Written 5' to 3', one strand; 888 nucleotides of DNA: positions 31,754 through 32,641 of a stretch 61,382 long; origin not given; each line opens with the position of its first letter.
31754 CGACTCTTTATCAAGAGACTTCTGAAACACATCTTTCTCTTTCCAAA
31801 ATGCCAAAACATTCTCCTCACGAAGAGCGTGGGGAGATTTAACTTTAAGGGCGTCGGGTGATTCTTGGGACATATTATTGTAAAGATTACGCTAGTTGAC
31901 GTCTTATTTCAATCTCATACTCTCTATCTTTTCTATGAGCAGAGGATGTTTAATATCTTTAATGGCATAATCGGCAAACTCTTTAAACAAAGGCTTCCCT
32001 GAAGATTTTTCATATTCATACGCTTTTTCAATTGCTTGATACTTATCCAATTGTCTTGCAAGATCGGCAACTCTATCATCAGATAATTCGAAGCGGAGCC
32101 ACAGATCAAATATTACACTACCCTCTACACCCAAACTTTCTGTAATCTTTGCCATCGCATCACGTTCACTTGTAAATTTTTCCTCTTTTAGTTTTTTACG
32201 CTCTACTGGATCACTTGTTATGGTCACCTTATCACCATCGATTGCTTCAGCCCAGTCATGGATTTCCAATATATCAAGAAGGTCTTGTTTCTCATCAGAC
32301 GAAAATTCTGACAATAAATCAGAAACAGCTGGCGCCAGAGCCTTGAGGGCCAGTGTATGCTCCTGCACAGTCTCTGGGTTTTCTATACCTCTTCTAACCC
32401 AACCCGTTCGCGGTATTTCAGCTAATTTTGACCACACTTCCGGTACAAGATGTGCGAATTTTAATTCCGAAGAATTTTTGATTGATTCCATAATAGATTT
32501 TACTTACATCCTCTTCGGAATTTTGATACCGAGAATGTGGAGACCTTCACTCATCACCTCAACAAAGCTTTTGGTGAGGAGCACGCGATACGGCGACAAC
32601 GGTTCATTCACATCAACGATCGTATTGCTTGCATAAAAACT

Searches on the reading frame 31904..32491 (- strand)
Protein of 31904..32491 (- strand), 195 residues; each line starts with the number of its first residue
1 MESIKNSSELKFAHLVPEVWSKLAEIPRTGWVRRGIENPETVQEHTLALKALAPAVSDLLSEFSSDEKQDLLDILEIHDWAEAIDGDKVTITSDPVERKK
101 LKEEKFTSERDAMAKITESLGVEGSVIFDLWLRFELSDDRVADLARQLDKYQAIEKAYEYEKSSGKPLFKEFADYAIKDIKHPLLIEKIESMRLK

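Call 44: search_protein_families(library=pfam, proteins=[window:31904-32491:-], max_evalue=0.01)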
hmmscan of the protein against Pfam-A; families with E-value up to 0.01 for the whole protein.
window:31904-32491:- (195 aa): 2 families
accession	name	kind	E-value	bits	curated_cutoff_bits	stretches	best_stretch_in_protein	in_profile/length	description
PF13023.12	HD_3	-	9.6e-17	61.8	22.5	1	22-167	3-141/165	HD domain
PF10199.14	Adaptin_binding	-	0.0012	20.1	32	1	70-158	7-80/98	Alpha and gamma adaptin binding protein p34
